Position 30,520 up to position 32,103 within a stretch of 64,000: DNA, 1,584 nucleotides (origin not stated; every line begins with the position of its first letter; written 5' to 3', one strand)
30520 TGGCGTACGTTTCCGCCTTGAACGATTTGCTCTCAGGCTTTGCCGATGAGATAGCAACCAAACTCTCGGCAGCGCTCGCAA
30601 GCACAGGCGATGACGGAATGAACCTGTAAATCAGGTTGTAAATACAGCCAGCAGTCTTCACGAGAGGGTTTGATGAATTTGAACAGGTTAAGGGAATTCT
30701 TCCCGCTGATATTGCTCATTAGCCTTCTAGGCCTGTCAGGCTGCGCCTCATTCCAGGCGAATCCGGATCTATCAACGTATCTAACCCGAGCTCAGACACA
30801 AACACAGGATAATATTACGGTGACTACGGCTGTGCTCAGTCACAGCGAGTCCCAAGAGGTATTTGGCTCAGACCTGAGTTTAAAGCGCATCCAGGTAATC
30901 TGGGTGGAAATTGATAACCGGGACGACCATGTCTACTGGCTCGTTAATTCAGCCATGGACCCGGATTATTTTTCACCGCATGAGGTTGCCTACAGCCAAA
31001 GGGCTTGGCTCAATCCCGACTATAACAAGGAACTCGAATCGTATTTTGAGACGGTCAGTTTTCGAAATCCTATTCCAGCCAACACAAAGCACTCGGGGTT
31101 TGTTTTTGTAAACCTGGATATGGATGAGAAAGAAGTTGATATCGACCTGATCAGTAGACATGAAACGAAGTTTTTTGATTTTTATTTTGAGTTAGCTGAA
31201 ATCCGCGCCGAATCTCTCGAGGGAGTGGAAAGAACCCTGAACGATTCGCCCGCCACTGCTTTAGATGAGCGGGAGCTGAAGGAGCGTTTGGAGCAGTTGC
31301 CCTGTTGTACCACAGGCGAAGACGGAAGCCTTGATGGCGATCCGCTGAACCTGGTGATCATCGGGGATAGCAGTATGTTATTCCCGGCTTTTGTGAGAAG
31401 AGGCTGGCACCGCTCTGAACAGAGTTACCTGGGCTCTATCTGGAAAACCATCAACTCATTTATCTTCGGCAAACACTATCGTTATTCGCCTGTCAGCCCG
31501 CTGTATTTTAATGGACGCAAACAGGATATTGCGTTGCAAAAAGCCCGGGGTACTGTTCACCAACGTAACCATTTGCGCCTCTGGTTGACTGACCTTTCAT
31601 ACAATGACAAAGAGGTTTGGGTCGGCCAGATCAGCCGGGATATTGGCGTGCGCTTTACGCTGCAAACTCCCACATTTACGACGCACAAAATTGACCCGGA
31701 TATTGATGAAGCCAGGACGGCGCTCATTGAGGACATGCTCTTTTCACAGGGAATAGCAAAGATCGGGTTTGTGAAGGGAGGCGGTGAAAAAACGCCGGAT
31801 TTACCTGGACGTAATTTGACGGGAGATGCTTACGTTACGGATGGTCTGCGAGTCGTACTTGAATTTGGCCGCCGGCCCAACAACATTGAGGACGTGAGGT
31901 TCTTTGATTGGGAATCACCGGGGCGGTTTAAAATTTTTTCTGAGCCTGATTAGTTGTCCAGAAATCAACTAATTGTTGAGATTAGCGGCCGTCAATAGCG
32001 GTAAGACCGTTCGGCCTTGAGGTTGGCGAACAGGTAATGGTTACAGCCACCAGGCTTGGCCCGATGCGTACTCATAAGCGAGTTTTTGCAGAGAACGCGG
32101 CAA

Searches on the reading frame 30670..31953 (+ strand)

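Call 7: search_protein_families(library=pfam, proteins=[window:30670-31953:+])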
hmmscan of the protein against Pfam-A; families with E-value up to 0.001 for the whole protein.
window:30670-31953:+ (427 aa): 1 family
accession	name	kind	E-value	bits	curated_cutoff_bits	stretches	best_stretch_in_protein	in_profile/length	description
PF14067.11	LssY_C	-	2.1e-53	181.2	25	1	215-392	8-186/188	LssY C-terminus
